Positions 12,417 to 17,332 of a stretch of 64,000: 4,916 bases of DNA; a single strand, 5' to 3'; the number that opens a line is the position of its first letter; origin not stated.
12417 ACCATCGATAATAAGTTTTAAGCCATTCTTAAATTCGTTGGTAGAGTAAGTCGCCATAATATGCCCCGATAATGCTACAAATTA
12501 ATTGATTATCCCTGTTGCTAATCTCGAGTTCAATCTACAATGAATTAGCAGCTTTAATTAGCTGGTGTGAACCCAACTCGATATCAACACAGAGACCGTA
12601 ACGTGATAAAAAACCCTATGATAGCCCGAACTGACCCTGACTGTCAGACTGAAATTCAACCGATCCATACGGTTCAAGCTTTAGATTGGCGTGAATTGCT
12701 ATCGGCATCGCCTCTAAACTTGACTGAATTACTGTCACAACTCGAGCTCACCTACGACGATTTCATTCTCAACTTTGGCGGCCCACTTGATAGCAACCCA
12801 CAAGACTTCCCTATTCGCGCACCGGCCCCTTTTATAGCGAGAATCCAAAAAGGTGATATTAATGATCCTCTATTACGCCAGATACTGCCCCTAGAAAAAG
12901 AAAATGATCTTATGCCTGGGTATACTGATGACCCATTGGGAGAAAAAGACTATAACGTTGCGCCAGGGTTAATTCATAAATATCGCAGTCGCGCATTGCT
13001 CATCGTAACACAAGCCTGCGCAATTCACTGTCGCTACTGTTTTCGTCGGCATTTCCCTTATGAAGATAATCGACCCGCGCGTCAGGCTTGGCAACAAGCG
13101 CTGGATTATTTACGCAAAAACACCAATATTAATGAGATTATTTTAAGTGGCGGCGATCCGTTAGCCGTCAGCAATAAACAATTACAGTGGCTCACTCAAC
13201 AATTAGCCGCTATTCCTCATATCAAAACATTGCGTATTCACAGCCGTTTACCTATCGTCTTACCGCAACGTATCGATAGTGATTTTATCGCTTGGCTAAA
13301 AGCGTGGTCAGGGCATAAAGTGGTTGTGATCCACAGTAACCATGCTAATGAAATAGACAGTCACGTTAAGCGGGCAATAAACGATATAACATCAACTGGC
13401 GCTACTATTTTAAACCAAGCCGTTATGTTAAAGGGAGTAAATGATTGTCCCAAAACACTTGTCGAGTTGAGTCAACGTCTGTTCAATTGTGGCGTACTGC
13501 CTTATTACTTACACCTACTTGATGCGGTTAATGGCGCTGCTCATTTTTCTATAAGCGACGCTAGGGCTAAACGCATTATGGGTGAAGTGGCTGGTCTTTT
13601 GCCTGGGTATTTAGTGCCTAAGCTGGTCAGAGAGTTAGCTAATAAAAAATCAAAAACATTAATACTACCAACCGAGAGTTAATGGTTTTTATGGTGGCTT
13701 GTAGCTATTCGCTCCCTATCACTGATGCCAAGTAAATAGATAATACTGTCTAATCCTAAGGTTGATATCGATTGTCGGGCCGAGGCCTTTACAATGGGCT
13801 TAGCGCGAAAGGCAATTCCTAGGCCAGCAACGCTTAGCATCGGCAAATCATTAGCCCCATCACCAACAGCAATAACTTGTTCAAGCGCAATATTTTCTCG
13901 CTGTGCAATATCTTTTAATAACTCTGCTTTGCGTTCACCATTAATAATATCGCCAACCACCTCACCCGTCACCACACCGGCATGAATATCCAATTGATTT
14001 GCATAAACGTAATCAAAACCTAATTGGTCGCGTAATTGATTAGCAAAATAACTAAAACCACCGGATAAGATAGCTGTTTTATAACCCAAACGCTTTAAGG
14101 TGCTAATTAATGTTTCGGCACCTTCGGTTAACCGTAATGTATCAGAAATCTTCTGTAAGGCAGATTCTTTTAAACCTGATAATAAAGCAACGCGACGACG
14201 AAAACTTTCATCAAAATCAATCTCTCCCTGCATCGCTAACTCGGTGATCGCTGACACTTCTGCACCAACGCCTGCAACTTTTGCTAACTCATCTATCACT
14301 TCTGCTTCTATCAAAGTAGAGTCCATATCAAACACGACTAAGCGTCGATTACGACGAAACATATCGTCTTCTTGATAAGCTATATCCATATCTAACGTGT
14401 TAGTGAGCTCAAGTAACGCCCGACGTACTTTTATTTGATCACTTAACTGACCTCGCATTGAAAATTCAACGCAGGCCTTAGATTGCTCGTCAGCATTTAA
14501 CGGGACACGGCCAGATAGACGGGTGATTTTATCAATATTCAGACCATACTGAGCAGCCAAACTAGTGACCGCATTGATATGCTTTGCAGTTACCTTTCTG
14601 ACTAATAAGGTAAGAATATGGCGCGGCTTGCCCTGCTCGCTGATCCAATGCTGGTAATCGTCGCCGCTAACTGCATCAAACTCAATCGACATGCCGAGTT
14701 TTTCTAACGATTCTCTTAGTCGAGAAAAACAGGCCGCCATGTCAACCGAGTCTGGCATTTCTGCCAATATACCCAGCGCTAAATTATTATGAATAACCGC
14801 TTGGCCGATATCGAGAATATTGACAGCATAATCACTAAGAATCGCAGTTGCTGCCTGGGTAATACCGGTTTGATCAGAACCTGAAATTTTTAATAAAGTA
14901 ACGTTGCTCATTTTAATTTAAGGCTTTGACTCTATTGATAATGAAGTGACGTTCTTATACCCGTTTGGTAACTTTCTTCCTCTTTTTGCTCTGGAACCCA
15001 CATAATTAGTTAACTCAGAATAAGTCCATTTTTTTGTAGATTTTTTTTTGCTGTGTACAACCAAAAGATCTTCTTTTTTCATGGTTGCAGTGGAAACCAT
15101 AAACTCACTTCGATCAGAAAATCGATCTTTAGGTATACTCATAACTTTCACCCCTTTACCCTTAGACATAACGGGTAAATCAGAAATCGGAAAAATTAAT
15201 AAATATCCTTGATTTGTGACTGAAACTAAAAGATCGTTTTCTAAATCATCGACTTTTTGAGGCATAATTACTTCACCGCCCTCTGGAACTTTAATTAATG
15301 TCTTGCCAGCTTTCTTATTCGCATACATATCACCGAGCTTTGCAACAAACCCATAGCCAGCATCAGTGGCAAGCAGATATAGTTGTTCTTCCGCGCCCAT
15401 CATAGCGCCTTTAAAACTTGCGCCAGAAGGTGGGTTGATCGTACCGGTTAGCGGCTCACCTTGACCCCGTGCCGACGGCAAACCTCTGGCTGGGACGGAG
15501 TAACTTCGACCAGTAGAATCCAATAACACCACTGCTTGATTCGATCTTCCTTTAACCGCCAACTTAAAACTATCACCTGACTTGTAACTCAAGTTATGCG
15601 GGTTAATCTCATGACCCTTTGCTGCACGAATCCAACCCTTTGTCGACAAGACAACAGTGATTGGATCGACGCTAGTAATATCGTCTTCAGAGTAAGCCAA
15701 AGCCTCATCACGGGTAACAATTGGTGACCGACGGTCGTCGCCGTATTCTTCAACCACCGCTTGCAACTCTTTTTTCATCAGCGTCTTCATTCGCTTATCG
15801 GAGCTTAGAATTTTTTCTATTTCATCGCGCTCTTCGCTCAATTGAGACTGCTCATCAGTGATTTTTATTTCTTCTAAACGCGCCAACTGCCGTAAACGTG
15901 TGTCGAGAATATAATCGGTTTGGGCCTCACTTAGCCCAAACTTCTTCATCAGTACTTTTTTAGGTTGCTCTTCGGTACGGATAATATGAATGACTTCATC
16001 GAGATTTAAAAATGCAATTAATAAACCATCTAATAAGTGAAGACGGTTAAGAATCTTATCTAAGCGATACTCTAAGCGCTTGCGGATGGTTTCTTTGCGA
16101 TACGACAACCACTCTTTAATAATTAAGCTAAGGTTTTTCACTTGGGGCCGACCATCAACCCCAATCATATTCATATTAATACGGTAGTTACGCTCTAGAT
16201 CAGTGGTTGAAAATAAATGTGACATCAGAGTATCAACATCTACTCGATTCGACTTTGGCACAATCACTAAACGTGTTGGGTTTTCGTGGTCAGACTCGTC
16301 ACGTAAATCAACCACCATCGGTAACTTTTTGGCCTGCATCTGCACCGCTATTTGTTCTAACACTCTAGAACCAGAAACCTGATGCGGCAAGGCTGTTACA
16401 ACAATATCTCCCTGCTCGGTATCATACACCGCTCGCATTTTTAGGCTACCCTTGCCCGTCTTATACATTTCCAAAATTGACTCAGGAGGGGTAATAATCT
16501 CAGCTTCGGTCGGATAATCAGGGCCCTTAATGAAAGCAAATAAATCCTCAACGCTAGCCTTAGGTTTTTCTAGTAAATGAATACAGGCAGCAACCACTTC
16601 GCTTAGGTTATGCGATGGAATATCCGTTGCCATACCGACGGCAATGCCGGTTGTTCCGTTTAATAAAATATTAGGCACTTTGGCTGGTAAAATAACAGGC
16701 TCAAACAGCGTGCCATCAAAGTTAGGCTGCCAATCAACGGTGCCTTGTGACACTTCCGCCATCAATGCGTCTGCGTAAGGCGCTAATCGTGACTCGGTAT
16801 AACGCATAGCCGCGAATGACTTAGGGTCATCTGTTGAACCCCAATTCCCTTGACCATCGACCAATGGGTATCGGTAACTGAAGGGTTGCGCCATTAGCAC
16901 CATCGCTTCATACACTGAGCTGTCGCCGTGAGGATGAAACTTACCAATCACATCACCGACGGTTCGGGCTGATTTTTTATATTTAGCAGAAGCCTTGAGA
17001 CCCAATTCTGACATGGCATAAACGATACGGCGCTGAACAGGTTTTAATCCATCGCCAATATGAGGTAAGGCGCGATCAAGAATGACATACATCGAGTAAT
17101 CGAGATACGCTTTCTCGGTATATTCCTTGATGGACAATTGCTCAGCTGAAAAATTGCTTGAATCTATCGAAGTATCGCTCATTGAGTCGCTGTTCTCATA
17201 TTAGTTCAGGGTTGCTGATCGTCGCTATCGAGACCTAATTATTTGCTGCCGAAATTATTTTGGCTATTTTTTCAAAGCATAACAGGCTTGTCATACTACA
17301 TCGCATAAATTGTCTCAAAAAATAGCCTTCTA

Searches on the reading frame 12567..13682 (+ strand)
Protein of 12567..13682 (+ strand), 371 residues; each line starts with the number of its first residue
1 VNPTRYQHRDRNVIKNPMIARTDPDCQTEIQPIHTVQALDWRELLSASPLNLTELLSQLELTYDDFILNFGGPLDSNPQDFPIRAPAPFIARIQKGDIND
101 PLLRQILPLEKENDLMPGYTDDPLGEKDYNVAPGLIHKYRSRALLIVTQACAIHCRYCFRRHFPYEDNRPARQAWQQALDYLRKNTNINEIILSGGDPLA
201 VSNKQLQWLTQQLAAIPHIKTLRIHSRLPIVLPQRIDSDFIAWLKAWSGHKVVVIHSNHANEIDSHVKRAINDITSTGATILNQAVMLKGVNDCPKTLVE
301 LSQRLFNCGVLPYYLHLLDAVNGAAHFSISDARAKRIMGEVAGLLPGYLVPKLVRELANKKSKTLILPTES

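Call 91: search_protein_families(library=pfam, proteins=[window:12567-13682:+], max_evalue=0.00001)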
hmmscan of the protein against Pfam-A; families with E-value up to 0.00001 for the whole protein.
window:12567-13682:+ (371 aa): 2 families
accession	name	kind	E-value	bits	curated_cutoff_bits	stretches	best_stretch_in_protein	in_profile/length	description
PF04055.27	Radical_SAM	-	4.4e-08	33.9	29.5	1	146-219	2-77/166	Radical SAM superfamily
PF13353.11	Fer4_12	-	3.7e-06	27.7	22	1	146-212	10-76/137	4Fe-4S single cluster domain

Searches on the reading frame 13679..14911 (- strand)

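Call 91: search_protein_families(library=pfam, proteins=[window:13679-14911:-], max_evalue=0.00001)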
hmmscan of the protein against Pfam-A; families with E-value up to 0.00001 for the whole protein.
window:13679-14911:- (410 aa): 5 families
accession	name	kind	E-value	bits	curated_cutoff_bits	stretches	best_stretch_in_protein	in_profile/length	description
PF00702.32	Hydrolase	-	2.2e-26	93.9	26.4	1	190-363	2-191/191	haloacid dehalogenase-like hydrolase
PF12710.13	HAD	-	5.7e-25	89.3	27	1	192-359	1-188/189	haloacid dehalogenase-like hydrolase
PF13740.12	ACT_6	-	1.7e-18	66.7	23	1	6-78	4-75/76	ACT domain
PF08282.18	Hydrolase_3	-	2.2e-13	51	20.9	1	324-384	183-245/255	haloacid dehalogenase-like hydrolase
PF21086.3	ACT_PSP_2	-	3.9e-07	30.5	24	1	98-179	3-76/77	ACT domain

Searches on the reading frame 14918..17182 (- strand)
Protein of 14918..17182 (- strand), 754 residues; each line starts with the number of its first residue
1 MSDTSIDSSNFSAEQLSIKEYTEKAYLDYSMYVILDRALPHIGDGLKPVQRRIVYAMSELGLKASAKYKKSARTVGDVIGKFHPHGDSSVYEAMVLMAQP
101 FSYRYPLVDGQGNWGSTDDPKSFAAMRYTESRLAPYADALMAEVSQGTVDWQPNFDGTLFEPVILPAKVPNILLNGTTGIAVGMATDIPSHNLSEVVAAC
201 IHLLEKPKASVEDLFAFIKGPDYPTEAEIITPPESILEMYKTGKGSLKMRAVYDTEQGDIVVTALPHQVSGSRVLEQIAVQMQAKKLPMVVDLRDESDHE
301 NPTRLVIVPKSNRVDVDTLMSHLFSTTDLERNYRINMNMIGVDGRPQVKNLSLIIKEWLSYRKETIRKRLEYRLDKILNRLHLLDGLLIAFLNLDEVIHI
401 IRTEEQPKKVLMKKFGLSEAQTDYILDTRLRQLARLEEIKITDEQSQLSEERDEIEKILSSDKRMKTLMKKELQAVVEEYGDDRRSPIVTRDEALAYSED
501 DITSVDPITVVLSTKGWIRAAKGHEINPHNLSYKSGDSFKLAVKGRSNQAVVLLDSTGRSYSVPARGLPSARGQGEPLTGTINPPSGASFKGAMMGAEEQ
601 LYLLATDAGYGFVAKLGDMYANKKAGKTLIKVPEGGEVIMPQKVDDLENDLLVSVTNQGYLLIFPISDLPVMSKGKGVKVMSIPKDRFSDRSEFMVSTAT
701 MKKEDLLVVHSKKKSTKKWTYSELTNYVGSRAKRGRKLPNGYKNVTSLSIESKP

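Call 91: search_protein_families(library=pfam, proteins=[window:14918-17182:-], max_evalue=0.00001)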
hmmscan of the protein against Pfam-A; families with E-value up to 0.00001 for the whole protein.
window:14918-17182:- (754 aa): 2 families
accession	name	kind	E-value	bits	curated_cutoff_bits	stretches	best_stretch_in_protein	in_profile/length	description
PF00521.26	DNA_topoisoIV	-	2.4e-142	475.3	31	1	37-474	1-432/432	DNA gyrase/topoisomerase IV, subunit A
PF03989.18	DNA_gyraseA_C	-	1.6e-11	43.9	27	1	650-686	1-38/48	DNA gyrase C-terminal domain, beta-propeller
